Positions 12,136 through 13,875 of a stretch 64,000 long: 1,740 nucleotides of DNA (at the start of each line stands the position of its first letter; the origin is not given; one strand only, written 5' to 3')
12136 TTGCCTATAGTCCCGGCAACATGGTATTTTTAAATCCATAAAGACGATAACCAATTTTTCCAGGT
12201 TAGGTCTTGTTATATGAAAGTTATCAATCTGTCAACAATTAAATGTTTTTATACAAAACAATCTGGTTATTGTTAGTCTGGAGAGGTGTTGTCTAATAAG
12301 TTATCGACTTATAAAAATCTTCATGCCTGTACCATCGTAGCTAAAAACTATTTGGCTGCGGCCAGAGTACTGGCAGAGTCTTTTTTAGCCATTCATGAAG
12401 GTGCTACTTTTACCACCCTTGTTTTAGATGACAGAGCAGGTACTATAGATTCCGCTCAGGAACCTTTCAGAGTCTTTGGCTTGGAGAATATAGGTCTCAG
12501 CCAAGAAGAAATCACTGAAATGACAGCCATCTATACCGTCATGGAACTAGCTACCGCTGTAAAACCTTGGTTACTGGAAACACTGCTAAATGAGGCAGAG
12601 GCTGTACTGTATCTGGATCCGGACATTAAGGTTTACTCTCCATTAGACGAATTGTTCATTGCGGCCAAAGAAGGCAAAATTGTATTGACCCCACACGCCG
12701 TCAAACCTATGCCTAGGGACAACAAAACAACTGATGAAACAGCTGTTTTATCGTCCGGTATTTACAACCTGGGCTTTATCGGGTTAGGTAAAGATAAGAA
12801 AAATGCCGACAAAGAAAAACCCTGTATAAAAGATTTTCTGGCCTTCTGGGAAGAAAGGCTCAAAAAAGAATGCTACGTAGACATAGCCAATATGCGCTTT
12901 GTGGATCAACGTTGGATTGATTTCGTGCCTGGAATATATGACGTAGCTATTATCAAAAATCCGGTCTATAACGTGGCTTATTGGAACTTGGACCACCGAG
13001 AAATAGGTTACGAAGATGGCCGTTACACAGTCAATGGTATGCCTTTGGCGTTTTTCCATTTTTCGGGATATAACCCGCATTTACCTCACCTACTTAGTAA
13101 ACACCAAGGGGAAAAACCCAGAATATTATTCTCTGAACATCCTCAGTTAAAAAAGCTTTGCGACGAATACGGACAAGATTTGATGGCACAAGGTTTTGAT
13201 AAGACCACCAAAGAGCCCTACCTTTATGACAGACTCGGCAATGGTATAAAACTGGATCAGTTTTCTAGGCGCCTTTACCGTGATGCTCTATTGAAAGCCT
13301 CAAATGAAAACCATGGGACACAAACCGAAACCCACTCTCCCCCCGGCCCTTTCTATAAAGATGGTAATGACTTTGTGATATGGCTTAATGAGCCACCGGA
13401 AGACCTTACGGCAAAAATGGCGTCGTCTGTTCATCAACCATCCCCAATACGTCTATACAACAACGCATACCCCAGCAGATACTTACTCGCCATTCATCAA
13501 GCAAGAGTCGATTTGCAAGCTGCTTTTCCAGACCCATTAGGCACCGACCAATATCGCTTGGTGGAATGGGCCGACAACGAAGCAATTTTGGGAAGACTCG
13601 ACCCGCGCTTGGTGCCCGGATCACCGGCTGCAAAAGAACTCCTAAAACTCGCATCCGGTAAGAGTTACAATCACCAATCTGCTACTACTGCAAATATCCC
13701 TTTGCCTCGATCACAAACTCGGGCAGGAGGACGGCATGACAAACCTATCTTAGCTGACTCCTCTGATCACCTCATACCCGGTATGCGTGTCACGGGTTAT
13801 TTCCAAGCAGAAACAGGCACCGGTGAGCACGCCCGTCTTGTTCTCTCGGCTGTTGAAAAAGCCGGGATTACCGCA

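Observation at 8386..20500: Glycan-assembly island with polymerase-like GT modules fused or coupled to coiled-coil 'rulers' and capping-type methyltransferases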

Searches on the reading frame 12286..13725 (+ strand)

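Call 52: search_protein_families(library=pfam, proteins=[window:12286-13725:+], max_evalue=1)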
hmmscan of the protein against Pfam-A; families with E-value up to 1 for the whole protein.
window:12286-13725:+ (480 aa): 2 families
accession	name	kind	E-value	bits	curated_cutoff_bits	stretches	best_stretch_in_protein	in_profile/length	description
PF01501.26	Glyco_transf_8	-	0.0065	16.5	24.3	1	19-167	7-165/253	Glycosyl transferase family 8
PF06041.17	DUF924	-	0.14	12.7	27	1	276-334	11-71/180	Bacterial protein of unknown function (DUF924)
